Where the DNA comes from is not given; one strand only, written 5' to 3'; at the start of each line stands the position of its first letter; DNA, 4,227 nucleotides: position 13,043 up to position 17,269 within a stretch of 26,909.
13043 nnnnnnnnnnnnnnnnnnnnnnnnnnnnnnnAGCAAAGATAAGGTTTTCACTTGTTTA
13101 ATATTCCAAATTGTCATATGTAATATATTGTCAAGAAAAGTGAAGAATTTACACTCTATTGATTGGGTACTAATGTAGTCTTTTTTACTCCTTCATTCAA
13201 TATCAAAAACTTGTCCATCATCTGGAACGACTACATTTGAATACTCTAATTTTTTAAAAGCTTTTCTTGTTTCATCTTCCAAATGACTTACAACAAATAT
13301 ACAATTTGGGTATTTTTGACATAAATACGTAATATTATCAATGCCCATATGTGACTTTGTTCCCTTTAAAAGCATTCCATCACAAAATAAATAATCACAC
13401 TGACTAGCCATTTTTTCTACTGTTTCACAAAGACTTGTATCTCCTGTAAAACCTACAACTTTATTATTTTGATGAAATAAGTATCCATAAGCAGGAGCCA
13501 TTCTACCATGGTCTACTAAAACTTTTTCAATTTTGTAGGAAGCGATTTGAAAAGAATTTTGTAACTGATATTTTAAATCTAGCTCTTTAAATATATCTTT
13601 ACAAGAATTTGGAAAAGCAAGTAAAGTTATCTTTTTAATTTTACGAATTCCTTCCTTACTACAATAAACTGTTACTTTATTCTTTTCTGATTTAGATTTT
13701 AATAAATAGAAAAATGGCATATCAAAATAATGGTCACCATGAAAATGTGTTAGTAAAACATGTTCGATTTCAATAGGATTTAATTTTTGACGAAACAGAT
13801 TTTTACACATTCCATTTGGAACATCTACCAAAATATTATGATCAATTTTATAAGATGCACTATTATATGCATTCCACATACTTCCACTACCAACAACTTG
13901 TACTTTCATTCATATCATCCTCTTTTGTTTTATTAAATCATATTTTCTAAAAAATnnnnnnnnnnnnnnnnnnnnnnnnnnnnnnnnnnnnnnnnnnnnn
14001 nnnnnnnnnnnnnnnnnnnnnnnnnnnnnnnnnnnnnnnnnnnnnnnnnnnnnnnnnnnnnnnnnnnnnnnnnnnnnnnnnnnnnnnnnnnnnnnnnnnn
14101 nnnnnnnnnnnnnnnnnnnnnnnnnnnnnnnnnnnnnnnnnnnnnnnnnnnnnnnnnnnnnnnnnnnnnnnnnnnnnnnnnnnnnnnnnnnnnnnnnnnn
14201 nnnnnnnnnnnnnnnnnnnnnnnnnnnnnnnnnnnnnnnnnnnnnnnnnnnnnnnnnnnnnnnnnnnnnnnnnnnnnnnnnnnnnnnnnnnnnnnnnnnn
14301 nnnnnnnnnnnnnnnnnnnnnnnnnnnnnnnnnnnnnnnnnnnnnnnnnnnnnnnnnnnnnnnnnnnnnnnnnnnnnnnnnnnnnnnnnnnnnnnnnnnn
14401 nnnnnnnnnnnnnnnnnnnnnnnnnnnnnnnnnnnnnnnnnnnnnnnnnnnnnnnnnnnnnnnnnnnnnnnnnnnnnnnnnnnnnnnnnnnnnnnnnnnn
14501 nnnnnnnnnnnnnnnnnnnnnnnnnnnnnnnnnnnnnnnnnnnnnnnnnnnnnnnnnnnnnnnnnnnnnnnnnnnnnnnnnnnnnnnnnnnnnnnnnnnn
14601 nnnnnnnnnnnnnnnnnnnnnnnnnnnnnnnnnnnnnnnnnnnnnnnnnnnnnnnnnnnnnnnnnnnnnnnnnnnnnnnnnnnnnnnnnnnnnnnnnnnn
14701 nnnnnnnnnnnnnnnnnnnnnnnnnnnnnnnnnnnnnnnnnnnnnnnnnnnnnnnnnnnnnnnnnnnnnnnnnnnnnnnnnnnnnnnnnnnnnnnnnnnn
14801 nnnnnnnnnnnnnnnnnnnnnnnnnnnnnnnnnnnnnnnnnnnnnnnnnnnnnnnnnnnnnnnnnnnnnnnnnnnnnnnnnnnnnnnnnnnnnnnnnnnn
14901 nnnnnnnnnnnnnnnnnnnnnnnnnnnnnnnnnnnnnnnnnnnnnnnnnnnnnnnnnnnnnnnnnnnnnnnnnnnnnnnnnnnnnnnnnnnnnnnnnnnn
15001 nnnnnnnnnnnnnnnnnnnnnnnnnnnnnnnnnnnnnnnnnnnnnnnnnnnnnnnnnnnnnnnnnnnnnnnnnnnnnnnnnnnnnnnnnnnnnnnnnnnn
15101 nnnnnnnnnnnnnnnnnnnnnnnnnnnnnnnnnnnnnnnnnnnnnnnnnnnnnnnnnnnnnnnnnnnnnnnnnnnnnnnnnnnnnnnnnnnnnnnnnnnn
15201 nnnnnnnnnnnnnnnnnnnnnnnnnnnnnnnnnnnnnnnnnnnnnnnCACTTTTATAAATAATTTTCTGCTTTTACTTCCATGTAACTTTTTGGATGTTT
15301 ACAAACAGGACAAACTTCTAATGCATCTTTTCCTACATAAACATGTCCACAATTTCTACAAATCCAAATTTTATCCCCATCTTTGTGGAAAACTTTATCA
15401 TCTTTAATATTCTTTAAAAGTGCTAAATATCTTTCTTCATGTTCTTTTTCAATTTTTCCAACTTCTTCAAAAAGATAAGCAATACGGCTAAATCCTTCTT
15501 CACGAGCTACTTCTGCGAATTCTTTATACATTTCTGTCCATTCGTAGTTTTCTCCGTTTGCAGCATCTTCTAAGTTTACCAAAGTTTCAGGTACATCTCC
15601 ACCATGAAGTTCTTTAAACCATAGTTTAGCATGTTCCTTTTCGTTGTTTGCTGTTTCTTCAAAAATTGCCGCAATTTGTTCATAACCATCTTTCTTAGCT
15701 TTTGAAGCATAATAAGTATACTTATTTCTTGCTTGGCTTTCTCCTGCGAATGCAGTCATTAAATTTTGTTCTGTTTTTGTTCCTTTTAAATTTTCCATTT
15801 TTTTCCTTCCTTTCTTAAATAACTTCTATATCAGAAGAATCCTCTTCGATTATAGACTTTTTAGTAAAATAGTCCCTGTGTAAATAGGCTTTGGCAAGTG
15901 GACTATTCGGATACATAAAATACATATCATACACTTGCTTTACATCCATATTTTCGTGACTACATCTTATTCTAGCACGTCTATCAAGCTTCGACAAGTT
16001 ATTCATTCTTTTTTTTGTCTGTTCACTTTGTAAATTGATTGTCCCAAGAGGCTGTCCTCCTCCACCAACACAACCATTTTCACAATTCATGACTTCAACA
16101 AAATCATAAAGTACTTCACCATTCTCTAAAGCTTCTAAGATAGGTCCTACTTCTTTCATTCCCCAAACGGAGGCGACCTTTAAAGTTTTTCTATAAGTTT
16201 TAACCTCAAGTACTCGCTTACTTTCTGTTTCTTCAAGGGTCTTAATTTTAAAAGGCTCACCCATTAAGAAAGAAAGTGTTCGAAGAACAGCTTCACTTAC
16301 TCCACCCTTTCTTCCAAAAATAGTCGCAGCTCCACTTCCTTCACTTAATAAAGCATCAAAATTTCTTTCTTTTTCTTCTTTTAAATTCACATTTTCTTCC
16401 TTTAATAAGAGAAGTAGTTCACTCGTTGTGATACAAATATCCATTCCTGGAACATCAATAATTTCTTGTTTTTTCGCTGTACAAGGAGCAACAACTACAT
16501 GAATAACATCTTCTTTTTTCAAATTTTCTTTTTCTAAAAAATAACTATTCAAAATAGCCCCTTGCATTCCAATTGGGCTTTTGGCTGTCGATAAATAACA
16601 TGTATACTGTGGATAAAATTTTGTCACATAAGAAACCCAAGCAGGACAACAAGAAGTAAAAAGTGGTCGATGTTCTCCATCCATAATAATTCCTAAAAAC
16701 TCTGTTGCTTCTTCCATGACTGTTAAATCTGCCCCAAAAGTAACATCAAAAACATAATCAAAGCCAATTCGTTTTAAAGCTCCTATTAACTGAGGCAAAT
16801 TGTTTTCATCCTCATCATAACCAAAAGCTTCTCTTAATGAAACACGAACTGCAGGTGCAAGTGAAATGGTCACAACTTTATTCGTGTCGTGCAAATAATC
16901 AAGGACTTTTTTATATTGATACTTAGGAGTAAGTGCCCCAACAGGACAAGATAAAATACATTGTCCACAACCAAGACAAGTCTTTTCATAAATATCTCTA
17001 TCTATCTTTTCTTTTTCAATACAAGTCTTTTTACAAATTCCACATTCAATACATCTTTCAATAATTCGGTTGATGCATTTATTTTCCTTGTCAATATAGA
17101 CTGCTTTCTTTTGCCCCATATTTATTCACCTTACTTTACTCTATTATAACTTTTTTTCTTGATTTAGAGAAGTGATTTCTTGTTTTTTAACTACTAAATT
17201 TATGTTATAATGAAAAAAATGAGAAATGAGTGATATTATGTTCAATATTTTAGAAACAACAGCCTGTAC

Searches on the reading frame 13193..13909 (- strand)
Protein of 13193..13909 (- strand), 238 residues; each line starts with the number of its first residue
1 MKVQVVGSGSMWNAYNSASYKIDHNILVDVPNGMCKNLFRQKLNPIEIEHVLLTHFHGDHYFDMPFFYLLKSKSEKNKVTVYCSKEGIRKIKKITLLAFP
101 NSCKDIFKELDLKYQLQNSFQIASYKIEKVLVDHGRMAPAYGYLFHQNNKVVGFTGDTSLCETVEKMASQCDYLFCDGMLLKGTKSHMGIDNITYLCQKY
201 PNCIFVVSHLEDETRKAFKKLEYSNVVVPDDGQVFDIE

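Call 16: search_protein_families(library=pfam, proteins=[window:13193-13909:-], max_evalue=0.01)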
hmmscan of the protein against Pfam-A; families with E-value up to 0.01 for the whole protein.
window:13193-13909:- (238 aa): 2 families
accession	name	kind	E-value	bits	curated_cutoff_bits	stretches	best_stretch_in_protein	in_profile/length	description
PF12706.13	Lactamase_B_2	-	1.3e-14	54.8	27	1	24-209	1-199/200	Beta-lactamase superfamily domain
PF00753.33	Lactamase_B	-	2.7e-06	27.9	22.7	1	37-67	29-63/196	Metallo-beta-lactamase superfamily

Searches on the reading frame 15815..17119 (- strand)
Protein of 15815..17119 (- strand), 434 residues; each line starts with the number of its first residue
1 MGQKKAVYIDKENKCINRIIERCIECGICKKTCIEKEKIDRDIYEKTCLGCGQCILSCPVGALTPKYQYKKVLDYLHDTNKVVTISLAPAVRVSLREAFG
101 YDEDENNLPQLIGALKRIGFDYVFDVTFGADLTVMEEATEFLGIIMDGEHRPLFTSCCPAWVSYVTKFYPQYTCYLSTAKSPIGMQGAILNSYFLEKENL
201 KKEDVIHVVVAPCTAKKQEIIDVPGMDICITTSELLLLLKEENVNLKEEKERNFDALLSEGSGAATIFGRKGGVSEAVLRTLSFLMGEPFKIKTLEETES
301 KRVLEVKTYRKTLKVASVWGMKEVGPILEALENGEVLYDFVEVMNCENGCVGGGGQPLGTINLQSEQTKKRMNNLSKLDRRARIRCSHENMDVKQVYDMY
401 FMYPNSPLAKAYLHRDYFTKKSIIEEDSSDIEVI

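Call 16: search_protein_families(library=pfam, proteins=[window:15815-17119:-], max_evalue=0.01)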
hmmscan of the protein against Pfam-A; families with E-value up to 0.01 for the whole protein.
window:15815-17119:- (434 aa): 10 families
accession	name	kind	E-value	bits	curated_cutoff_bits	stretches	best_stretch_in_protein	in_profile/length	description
PF02906.19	Fe_hyd_lg_C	-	2e-72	244.2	22.1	1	82-354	2-245/245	Iron only hydrogenase large subunit, C-terminal domain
PF02256.22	Fe_hyd_SSU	-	4.5e-13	49.5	24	1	368-419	4-55/56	Iron hydrogenase small subunit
PF00037.32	Fer4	-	1.5e-05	25.1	21.1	1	43-64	3-24/24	4Fe-4S binding domain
PF13484.11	Fer4_16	-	4.9e-05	24.5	30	1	48-81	2-38/66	4Fe-4S double cluster binding domain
PF13237.11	Fer4_10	-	0.00022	21.5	25.5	1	45-66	6-22/53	4Fe-4S dicluster domain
PF12838.12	Fer4_7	-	0.00059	20.7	27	1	47-68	1-22/52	4Fe-4S dicluster domain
PF12797.12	Fer4_2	-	0.00062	20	24.5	1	44-60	6-22/22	4Fe-4S binding domain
PF12837.12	Fer4_6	-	0.00089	19.5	25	1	47-63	8-24/24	4Fe-4S binding domain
PF14697.11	Fer4_21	-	0.003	18.1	35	1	43-61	3-21/59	4Fe-4S dicluster domain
PF12800.12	Fer4_4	-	0.0076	17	24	1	47-61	3-17/17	4Fe-4S binding domain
